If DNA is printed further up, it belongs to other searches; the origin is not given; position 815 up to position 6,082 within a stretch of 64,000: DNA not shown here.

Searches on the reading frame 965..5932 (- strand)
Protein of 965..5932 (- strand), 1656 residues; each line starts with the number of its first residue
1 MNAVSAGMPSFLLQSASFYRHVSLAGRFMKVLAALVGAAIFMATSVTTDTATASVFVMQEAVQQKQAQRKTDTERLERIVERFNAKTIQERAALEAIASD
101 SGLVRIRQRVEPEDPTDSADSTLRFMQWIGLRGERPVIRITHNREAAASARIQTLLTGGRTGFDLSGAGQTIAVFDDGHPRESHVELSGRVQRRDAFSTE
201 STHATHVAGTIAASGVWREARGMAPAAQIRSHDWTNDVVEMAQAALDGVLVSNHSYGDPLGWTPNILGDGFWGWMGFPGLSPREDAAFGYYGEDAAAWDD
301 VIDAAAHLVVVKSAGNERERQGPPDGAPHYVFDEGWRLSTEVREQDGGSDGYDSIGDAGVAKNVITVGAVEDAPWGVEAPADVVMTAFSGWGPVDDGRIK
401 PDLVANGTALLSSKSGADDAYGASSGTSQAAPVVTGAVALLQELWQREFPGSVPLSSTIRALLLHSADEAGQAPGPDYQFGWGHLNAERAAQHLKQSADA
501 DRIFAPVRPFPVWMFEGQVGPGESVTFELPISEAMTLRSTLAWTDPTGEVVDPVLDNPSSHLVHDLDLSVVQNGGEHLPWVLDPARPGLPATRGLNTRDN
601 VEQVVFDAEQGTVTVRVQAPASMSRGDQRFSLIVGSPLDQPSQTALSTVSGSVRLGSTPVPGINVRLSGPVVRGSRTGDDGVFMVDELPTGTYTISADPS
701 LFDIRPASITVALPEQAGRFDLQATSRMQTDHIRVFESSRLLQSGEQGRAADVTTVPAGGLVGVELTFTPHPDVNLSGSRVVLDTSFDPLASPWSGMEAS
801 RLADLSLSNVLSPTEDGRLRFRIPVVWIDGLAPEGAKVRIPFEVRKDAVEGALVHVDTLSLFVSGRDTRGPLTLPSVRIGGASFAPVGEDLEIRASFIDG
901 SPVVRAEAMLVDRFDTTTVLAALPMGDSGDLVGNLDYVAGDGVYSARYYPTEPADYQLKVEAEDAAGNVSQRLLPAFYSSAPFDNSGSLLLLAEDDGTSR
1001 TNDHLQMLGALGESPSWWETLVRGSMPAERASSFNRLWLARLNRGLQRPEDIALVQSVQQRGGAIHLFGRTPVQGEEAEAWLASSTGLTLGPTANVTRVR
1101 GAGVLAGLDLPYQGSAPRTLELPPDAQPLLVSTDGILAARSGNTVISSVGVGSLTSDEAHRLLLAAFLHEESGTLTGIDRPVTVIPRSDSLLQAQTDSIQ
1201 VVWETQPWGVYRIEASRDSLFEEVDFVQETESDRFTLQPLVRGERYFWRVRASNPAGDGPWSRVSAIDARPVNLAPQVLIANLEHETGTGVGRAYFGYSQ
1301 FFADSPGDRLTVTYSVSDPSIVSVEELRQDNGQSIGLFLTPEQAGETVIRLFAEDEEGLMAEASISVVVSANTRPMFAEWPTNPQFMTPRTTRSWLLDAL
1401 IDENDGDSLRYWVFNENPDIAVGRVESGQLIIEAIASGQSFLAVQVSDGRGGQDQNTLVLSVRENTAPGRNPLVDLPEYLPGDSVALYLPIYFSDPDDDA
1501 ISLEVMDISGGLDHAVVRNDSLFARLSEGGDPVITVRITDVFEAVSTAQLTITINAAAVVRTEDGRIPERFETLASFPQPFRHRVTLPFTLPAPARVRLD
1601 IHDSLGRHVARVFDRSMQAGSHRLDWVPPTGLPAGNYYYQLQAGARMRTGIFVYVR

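Call 47: search_protein_families(library=pfam, proteins=[window:965-5932:-], max_evalue=0.00001)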
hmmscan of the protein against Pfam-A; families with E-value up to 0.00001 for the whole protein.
window:965-5932:- (1656 aa): 2 families
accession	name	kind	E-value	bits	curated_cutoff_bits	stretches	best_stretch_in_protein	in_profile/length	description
PF00082.27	Peptidase_S8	-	1.1e-33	117.3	21.8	1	167-483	1-288/288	Subtilase family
PF13620.12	CarboxypepD_reg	-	1.1e-06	29.4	32.3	1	648-712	1-70/82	Carboxypeptidase regulatory-like domain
